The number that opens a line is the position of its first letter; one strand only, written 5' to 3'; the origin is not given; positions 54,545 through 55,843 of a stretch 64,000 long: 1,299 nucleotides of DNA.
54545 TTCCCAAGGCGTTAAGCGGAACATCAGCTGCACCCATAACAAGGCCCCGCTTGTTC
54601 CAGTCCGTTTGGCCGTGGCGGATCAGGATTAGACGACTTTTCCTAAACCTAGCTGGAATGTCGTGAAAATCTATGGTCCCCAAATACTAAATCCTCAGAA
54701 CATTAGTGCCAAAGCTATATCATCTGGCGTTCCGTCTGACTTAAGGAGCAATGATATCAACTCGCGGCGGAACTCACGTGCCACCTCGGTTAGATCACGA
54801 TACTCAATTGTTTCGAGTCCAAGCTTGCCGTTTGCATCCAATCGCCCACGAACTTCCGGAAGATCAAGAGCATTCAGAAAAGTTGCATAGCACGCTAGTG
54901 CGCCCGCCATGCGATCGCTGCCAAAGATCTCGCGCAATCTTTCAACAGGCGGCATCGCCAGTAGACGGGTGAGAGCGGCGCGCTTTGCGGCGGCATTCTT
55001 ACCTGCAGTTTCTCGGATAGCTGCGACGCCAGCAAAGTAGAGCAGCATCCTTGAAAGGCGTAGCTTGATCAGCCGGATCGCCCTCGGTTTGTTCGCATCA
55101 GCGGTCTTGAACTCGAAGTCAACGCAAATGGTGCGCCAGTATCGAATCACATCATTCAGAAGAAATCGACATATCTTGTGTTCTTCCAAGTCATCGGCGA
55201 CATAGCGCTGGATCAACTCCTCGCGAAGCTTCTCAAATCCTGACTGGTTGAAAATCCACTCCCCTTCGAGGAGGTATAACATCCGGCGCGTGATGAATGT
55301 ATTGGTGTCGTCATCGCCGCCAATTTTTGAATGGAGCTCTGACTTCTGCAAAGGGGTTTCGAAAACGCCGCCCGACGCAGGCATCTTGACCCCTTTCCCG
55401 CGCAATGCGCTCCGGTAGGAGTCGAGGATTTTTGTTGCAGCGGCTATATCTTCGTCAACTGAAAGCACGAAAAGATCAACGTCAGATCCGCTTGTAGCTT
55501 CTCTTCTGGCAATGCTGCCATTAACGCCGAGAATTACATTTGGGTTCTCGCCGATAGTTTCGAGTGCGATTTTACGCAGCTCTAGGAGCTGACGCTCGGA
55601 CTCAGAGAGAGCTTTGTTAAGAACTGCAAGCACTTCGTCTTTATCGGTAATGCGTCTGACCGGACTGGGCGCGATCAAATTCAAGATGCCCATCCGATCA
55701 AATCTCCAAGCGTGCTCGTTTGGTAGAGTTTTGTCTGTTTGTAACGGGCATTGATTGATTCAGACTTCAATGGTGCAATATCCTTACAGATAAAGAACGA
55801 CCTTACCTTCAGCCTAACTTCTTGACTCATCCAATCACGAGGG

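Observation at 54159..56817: Compact HD-hydrolase / GlnD-type nucleotidyltransferase / histidine-phosphatase operon in an AT-rich island: candidate undescribed defence or nucleotide-signalling system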

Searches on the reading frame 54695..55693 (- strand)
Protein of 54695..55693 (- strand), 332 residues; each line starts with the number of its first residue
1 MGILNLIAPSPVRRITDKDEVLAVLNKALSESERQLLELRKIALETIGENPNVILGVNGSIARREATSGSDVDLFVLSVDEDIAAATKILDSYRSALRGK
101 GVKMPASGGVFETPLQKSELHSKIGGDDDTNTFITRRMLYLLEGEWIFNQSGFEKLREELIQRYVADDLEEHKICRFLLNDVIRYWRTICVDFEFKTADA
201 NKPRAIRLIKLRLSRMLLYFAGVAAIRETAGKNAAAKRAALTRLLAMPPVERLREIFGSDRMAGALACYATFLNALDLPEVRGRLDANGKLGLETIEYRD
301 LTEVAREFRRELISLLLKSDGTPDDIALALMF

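Call 4: search_protein_families(library=pfam, proteins=[window:54695-55693:-], max_evalue=0.01)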
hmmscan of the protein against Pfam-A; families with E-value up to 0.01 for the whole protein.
window:54695-55693:- (332 aa): 2 families
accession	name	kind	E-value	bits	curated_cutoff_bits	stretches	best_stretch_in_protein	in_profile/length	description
PF01909.29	NTP_transf_2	-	0.00061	20.6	21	1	52-81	14-43/93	Nucleotidyltransferase domain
PF18765.7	Polbeta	-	0.0064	17.1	26.9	0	57-81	18-42/93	Polymerase beta, Nucleotidyltransferase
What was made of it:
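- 54695..55693 (-): Pol-beta-superfamily nucleotidyltransferase (regulator; CloB-like), with active-site G59-S60 and D71-x-D73. Pfam NTP_transf_2 is below cutoff (call 4).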

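Call 5: search_protein_families(library=padloc, proteins=[window:54695-55693:-], max_evalue=0.01)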
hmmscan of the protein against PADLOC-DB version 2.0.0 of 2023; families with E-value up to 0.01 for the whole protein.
window:54695-55693:- (332 aa): 8 families
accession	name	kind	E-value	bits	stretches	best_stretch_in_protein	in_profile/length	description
PDLC04778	PDC-M70A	-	3.8e-48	162.6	1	20-321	17-343/355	-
PDLC04904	PDC-S09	-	3.1e-05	22.1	1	35-78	8-51/104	-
PDLC04368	PDC-M05A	-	3.5e-05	21.7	1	57-97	112-152/201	-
PDLC04902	PDC-S09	-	0.00043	18.5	1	55-77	24-46/97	-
PDLC04369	PDC-M05A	-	0.00092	16.9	1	17-79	73-130/201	-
PDLC04903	PDC-S09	-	0.002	16.4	1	57-88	31-61/108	-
PDLC04372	PDC-M05A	-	0.0031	15.8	1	20-97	50-121/167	-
PDLC04906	PDC-S09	-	0.0047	15.3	1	55-76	27-48/98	-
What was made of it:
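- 54695..55693 (-): PADLOC PDC-M70A 3.8e-48 over its full length (call 5).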

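Call 6: search_protein_families(library=ncbifam, proteins=[window:54695-55693:-], max_evalue=0.01)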
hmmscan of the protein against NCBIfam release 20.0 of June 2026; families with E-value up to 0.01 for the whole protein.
window:54695-55693:- (332 aa): 1 family
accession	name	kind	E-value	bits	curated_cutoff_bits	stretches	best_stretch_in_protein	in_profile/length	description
NF051895.1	anti_phage_HalB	equivalog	0.0015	18.2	190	0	59-82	6-29/211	anti-phage Hailong system nucleotidyltransferase HalB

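Call 12: search_solved_structures(query=window:54695-55693:-, max_evalue=1, show_alignments=2)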
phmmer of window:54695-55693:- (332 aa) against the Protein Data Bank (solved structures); distinct sequences matched with E-value up to 1: 2.
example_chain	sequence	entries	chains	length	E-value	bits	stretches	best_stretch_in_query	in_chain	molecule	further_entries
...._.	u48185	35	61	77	0.48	12.9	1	253-296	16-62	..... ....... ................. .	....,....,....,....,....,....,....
3nku_A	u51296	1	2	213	0.58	12.6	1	55-96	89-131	DrrA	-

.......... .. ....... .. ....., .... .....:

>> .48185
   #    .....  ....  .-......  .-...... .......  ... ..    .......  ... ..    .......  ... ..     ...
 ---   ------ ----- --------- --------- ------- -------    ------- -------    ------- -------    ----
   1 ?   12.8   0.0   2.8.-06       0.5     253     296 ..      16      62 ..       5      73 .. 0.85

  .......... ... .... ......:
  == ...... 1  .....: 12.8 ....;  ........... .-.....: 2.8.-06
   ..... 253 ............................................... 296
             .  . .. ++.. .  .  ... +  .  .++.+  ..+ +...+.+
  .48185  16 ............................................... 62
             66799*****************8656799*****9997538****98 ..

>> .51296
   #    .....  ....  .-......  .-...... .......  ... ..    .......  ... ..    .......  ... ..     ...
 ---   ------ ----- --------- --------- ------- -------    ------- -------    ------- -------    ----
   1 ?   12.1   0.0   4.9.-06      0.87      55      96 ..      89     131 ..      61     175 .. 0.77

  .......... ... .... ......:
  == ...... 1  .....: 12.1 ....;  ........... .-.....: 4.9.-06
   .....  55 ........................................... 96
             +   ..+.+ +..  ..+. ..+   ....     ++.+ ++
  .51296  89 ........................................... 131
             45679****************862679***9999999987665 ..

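Call 14: find_homologous_proteins(query=window:54695-55693:-, max_evalue=0.001)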
Query window:54695-55693:- (332 aa): 387 proteins with E <= 0.001 among 8000 candidates; the best 120 are listed.
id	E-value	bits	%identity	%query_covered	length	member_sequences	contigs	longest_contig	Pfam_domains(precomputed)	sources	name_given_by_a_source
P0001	6.2e-194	661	92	100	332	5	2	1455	-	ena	-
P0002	3.6e-119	416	62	97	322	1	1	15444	-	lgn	-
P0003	1.7e-118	414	58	97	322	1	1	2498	-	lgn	-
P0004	2.3e-116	407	62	97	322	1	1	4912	-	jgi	jgi:hypothetical protein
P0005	5.2e-115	402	62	96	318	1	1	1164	-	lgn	-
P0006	5.9e-114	399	60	91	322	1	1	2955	-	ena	-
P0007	1.0e-113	398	65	89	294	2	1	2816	-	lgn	-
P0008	8.6e-113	395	59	92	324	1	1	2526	-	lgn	-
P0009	1.2e-112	394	60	92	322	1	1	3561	-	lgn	-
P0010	1.2e-112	394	58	96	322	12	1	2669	-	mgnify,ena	mgnify:CR=1 FL=1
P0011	1.5e-112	394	58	97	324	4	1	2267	-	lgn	-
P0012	1.6e-112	394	58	97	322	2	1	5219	-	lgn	-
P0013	1.6e-112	394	58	94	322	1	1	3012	-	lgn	-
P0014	1.8e-112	394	59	94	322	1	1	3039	-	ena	-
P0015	4.0e-112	393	63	89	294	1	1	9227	-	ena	-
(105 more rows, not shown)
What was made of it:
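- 54695..55693 (-): 387 homologues found (call 14).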

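Call 16: find_related_loci(query=A1, collection=genome_contigs, flank=8000)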
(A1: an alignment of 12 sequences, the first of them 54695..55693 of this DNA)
Query A1 (332 aa) in genome_contigs; peptide patterns used: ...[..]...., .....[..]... (x = any residue, [..] = any of these).
204 stretches matched a pattern; 188 encode a relative of the query (tblastn E <= 1e-3); the best 80 are kept; 80 distinct loci.
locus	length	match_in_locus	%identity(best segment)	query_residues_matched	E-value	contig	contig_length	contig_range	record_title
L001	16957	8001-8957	62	14-332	7e-125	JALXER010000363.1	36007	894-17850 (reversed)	MAG: Rhodobacteraceae bacterium isolate T2_metabat2_scaf2bin.416 T2_NODE_778_length_36007_cov_1.986232, whole genome sho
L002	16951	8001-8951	58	8-323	6e-116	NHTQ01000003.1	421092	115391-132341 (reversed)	Rhodobacteraceae bacterium WFHF2C18 contig3, whole genome shotgun sequence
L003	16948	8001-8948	56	9-323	1e-113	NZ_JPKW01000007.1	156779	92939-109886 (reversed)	Paracoccus sp. SM22M-07 scaffold07, whole genome shotgun sequence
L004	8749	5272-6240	54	10-332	2e-111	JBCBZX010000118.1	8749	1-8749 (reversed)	MAG: Pseudomonadota bacterium isolate P01_A01_bin.127 k141_414947_length_8749_cov_10.3151, whole genome shotgun sequence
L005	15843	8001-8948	57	9-323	4e-110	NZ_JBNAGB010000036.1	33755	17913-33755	Sagittula sp. S175 Sagittula_salina_SS175_Scaffold36, whole genome shotgun sequence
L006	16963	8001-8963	53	12-332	1e-109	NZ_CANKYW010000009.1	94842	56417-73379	Uncultured Marivita sp. isolate 3-2007-G.fasta NODE_9, whole genome shotgun sequence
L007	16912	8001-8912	59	20-323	5e-108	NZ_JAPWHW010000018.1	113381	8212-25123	Roseovarius sp. ZX-A-9 NODE_18_length_113381_cov_162.380772, whole genome shotgun sequence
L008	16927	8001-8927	56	24-332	2e-105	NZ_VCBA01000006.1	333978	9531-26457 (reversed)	Tateyamaria sp. syn59 scaffold00006, whole genome shotgun sequence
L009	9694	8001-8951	53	15-332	1e-104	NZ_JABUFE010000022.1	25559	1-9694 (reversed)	Parasulfitobacter algicola strain 1151 NODE_22_length_25559_cov_783.831489, whole genome shotgun sequence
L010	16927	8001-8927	55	24-332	5e-104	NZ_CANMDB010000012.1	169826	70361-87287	Uncultured Roseobacter sp. isolate 2-944-J.fasta NODE_12, whole genome shotgun sequence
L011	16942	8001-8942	55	16-332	9e-104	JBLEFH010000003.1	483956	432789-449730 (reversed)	Paracoccaceae bacterium GXU_MW_L88 L1M8.8_ctg03, whole genome shotgun sequence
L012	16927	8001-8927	55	24-332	2e-103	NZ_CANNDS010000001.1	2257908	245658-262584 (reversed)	Uncultured Tateyamaria sp. isolate 123-G.fasta NODE_1, whole genome shotgun sequence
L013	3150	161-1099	54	20-332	4e-105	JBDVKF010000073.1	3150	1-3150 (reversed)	MAG: Paracoccaceae bacterium isolate AQ.50.F.D1_171_25 AQ_50_F_D1_171_25_000000000073, whole genome shotgun sequence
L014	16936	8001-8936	54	17-331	3e-102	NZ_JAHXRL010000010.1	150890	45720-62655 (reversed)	Sulfitobacter sp. CW3 NODE_10_length_150890_cov_246.223025, whole genome shotgun sequence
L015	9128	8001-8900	58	32-330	4e-101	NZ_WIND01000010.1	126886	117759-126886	Halovulum marinum strain 2CG4 NODE_11_length_126886_cov_177.487447, whole genome shotgun sequence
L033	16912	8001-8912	45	23-331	7e-69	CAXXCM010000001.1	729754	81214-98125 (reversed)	MAG: Longimicrobiales bacterium isolate e412ea47-5c19-4bf7-87cc-fdbf85f107b6 genome assembly, contig: contig_1, whole ge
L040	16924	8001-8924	38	32-332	5e-58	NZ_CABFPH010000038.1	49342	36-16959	Methylobacterium symbioticum strain SB0023/3, whole genome shotgun sequence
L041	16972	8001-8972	38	4-332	6e-58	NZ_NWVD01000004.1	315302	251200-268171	Sphingomonas ginsenosidimutans strain KACC 14949 contig4, whole genome shotgun sequence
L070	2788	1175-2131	35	23-332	4e-45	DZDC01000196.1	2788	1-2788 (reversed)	MAG TPA_asm: Draconibacterium orientale isolate SulCav_PC08_64_39_31 SulCav_PC08-64_35442_length_2788_cov_18.586535, who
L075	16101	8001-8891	34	20-308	5e-45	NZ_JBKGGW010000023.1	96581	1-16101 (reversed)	Pseudomonas sp. SMN11 contig_23, whole genome shotgun sequence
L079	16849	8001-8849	34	59-332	4e-41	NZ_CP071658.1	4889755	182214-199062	Pseudomonas sp. R1-18 chromosome, complete genome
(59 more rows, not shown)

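Call 24: search_dna_similar(query=window:54695-55693:-, collection=plasmids, mode=protein, max_evalue=0.001, rows=spread, max_rows=40)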
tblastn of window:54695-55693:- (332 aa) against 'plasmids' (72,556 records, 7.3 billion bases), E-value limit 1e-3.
Records with a match: 5; places in all: 5; records where one place covers at least 80% of the query: 3.
Best place of each record, by identity: <60% 5.
By first word of the organism name: Escherichia 1; Sinorhizobium 1; Rhizobium 1; Mesorhizobium 1; Mycobacterium 1.
By predicted mobility (MOB-suite, as given by PLSDB): non-mobilizable 3; conjugative 2.
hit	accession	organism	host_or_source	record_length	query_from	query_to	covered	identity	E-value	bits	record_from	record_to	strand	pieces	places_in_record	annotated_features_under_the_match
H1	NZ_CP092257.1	Escherichia coli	Felix catus domesticus,Pure ...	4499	49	332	86%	32.9%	2e-30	129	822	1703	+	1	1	nucleotidyltransferase domain-containing protein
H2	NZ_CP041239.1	Sinorhizobium mexicanum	Acaciella angustissima,cell culture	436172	57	322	80%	32.1%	6e-21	100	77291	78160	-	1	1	nucleotidyltransferase domain-containing protein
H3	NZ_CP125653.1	Rhizobium sp. BT04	Phaseolus vulgaris,Pure culture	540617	44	321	84%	28.4%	6e-16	86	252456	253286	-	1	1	nucleotidyltransferase domain-containing protein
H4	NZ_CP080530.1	Mesorhizobium sp. AR02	Oxytropis sp.,Cell culture,root nodule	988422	57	222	50%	37.3%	2e-21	102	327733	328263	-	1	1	nucleotidyltransferase domain-containing protein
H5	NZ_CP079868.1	Mycobacterium sp. SMC-8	Homo sapiens,sputum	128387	59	223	50%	31.3%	1e-13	79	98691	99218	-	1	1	nucleotidyltransferase domain-containing protein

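Call 25: get_annotated_region(hit=H1, flank=5000)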
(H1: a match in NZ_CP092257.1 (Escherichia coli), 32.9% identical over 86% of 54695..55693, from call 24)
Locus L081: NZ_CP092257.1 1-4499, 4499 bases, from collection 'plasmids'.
description: Escherichia coli strain ISHS7 plasmid pISHS7_5, complete sequence
organism: Escherichia coli (NCBI taxid 562)
taxonomy: Bacteria; Pseudomonadota; Gammaproteobacteria; Enterobacterales; Enterobacteriaceae; Escherichia; Escherichia coli
host: -; source: Felix catus domesticus,Pure isolate,feces; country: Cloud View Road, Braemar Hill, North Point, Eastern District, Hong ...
typing (MOB-suite, as given by PLSDB): non-mobilizable; replicon rep_cluster_2350
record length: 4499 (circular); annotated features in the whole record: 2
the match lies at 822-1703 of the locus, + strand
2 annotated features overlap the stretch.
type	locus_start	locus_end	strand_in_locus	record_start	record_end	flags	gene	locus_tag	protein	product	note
CDS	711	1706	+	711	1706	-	-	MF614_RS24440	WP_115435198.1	nucleotidyltransferase domain-containing protein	-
CDS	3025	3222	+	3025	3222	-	-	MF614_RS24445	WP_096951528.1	Rop family plasmid primer RNA-binding protein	-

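Call 26: get_annotated_region(hit=H2, flank=6000)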
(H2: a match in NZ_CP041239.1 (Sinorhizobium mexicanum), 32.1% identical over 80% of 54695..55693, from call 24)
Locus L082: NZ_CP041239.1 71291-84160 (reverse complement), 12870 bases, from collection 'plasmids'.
description: Sinorhizobium mexicanum strain ITTG R7 plasmid pEmeITTGR7a, complete sequence
organism: Sinorhizobium mexicanum (NCBI taxid 375549)
taxonomy: Bacteria; Pseudomonadota; Alphaproteobacteria; Hyphomicrobiales; Rhizobiaceae; Sinorhizobium; Sinorhizobium mexicanum
host: -; source: Acaciella angustissima,cell culture; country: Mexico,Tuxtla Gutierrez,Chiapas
typing (MOB-suite, as given by PLSDB): conjugative; relaxase MOBQ; mating-pair formation MPF_T
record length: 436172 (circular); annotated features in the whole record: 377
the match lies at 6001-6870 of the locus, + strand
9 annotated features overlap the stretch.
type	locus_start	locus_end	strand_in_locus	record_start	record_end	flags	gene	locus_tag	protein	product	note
CDS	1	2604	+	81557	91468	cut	-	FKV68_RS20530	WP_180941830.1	neuraminidase-like domain-containing protein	-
CDS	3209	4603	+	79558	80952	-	-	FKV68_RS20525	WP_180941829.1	nucleotidyl transferase AbiEii/AbiGii toxin family protein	-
CDS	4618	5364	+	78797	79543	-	-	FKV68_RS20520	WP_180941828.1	hypothetical protein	-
CDS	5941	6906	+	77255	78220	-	-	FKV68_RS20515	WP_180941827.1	nucleotidyltransferase domain-containing protein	-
CDS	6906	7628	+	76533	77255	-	-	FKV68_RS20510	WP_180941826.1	hypothetical protein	-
CDS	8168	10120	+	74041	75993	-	-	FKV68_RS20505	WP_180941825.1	AI-2E family transporter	GO:1905887 - autoinducer AI-2 transmembrane transport [Evidence IEA]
CDS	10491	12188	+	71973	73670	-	-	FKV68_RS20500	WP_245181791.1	ISL3 family transposase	-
CDS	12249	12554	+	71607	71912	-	-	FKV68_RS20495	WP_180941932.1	3'-5' exonuclease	-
CDS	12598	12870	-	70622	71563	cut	-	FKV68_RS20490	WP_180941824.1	LysR substrate-binding domain-containing protein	-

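Call 58: predict_structure(alignment_id=A2)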
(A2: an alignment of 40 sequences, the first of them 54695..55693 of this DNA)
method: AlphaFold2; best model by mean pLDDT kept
length: 332 residues; sequences in the alignment: 40
mean_pLDDT: 92.1   pTM: 0.90
mean pLDDT of the five models: 92.1, 92.1, 91.8, 91.4, 90.9
residues with pLDDT >= 90: 254; 70-90: 64; 50-70: 12; < 50: 2
segments of 3 or more residues with pLDDT < 50: none
pLDDT, mean of each block of 10 residues (from residue 1): 69 97 98 98 97 97 96 95 96 96 82 91 87 94 98 98 91 86 92 79 92 96 93 95 98 97 98 98 94 96 97 87 71 50
secondary structure, 60 per line:
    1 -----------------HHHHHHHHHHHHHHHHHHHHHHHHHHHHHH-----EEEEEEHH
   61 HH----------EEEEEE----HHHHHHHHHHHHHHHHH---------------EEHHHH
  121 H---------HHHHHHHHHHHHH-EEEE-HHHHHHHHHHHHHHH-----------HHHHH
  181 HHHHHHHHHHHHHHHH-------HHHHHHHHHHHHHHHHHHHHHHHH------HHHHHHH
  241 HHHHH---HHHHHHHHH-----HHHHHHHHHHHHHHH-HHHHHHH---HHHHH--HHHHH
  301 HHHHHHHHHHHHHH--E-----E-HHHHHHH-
elements in order: H18-47 E53-58 H59-62 E73-78 H83-99 H117-121 H131-143 E145-148 H150-164 H176-196 H204-227 H234-245 H249-257 H263-277 H279-285 H289-293 H296-314 H325-331
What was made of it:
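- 54695..55693 (-): AF2 pLDDT 92 (call 58).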

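Call 62: fold_search(model_id=the predicted structure, library=pdb)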
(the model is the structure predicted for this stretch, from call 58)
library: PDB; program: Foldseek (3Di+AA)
matches with E <= 10: 344; with E <= 0.001: 1
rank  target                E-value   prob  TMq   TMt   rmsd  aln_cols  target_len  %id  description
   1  6yx5_B                6.2e-05  1.00  0.43  0.42   9.6       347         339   13  Structure of DrrA from Legionella pneumophilia in complex with human Rab8a (released 2020-12-23)
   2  1v4a                  1.5e-03  1.00  0.39  0.32  11.9       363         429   12  Structure of the N-terminal Domain of Escherichia coli Glutamine Synthetase adenylyltransferase (released 2004-07-27)
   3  3k7d_A                2.4e-03  1.00  0.43  0.31   9.3       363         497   12  C-terminal (adenylylation) domain of E.coli Glutamine Synthetase Adenylyltransferase (released 2009-12-15)
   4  3k7d_B                2.9e-03  1.00  0.43  0.31   9.4       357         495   11  C-terminal (adenylylation) domain of E.coli Glutamine Synthetase Adenylyltransferase (released 2009-12-15)
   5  6un8_A                4.2e-03  0.96  0.23  0.29  12.5       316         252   12  Wild type ANT bound to neomycin (released 2020-05-06)
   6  6nmk_A                6.9e-03  0.97  0.25  0.31  11.6       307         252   11  Binary complex structure of the T130K mutant of ANT-4'' with Neomycin (released 2020-01-15)
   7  6p01_A                8.0e-03  0.97  0.25  0.31  11.6       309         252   11  Apo structure of the E52D mutant of ANT-4 (released 2020-01-29)
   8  9dbj_D                1.4e-02  0.72  0.21  0.28  14.3       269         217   19  Structure of Hailong HalB R164A mutant with non-hydrolyzable dATP (released 2025-05-07)
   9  9dbj_C                2.0e-02  0.75  0.23  0.31  13.6       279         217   19  Structure of Hailong HalB R164A mutant with non-hydrolyzable dATP (released 2025-05-07)
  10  9dbj_B                2.0e-02  0.72  0.22  0.30  14.0       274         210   18  Structure of Hailong HalB R164A mutant with non-hydrolyzable dATP (released 2025-05-07)
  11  7bxo_A                3.3e-02  1.00  0.24  0.54   4.4       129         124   13  Crystal structure of the toxin-antitoxin with AMP-PNP (released 2020-09-30)
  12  6sxj                  3.3e-02  0.91  0.30  0.37   9.6       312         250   12  Crystal structure of spectinomycin adenyltransferase AAD(9) from Enterococcus faecialis (released 2020-04-15)
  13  9dbj_A                3.4e-02  0.54  0.21  0.27  14.2       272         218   19  Structure of Hailong HalB R164A mutant with non-hydrolyzable dATP (released 2025-05-07)
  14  6xxq_A                3.6e-02  0.89  0.29  0.37  10.4       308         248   13  Crystal structure of spectinomycin adenyltransferase AAD(9) from Enterococcus faecialis with ATP and spectinomycin (released 2020-04-15)
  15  7bxo_E                5.9e-02  0.99  0.24  0.52   4.4       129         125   14  Crystal structure of the toxin-antitoxin with AMP-PNP (released 2020-09-30)
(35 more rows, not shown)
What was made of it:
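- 54695..55693 (-): Nearest folds are DrrA, GlnE, ANT and HalB, all weak (call 62).
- On Clover (CloA/CloB): The model has an NTase fold (calls 58, 62).
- On GlnD/GlnE-type reversible nucleotidylylation enzymes: DrrA and GlnE are the best fold matches but are weak (TM 0.39-0.43; call 62).
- Closest known: Negative-signal immune systems: Hailong. Same: HalB is a weak sequence and fold match of the NTase (calls 6, 62).
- The best structural matches of the NTase model are the AMPylation domains of DrrA (E 6e-5) and GlnE (call 62). The matches are weak (TM 0.39-0.43, 11-13% identity; call 62).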

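Call 71: find_related_loci(query=A2, collection=viral_contigs, flank=6000)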
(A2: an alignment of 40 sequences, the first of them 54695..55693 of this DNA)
Query A2 (332 aa) in viral_contigs; peptide patterns used: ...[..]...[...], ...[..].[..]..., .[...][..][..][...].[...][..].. (x = any residue, [..] = any of these).
32 stretches matched a pattern; 1 encode a relative of the query (tblastn E <= 1e-3); 1 distinct loci.
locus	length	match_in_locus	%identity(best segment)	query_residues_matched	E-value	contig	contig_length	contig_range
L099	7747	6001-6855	34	50-332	6e-54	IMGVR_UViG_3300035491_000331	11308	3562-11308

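Call 74: search_protein_families(library=pfam, proteins=[L040:1405-3114:-, L040:3111-3608:-, L040:3622-4254:-, L040:4368-5375:-, L040:5699-6868:-, L040:9399-9971:+, L040:10111-11571:-, L040:11913-13022:-, L040:13352-14251:-, L040:14479-15954:+], max_evalue=0.001)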
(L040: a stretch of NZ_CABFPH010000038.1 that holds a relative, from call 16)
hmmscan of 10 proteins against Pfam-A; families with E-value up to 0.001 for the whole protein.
L040:1405-3114:- (569 aa): 0 families

L040:3111-3608:- (165 aa): 0 families

L040:3622-4254:- (210 aa): 5 families
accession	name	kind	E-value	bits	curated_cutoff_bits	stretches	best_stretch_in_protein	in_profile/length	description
PF01381.28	HTH_3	-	7.8e-14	51.9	23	1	148-198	1-51/55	Helix-turn-helix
PF13560.12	HTH_31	-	5.7e-12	46.2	27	1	144-198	2-57/64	Helix-turn-helix domain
PF12844.13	HTH_19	-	4.8e-07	30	30.2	1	147-199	3-55/64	Helix-turn-helix domain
PF13443.12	HTH_26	-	4.3e-05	24.1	22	1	148-205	2-60/63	Cro/C1-type HTH DNA-binding domain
PF13744.12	HTH_37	-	0.00073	19.7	27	0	140-193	15-69/80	Helix-turn-helix domain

L040:4368-5375:- (335 aa): 1 family
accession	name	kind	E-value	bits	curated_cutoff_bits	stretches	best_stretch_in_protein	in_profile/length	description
PF08843.17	AbiEii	-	4.8e-36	125.3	22.5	1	40-324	2-237/238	Nucleotidyl transferase AbiEii toxin, Type IV TA system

L040:5699-6868:- (389 aa): 0 families

L040:9399-9971:+ (190 aa): 0 families

L040:10111-11571:- (486 aa): 2 families
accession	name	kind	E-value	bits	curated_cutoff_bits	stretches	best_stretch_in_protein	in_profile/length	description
PF00589.27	Phage_integrase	-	3e-07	30.8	27.1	1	288-445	22-166/172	Phage integrase family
PF20172.3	DUF6538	-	4.4e-06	26.7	27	1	14-69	1-57/60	Domain of unknown function (DUF6538)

L040:11913-13022:- (369 aa): 2 families
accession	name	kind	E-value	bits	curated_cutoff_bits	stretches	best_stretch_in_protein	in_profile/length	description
PF03824.22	NicO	-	6.7e-39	134.4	27.7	2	224-348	156-281/287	High-affinity nickel-transport protein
PF13386.12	DsbD_2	-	2.2e-05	24.9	24.9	1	244-321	111-188/199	Cytochrome C biogenesis protein transmembrane region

L040:13352-14251:- (299 aa): 0 families

L040:14479-15954:+ (491 aa): 1 family
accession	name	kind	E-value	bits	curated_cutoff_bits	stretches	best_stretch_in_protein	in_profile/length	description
PF02417.20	Chromate_transp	-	1.1e-74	250.5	28.6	2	52-214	4-166/166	Chromate transporter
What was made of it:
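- L040 sits in an AbiE/integrase island (call 74).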
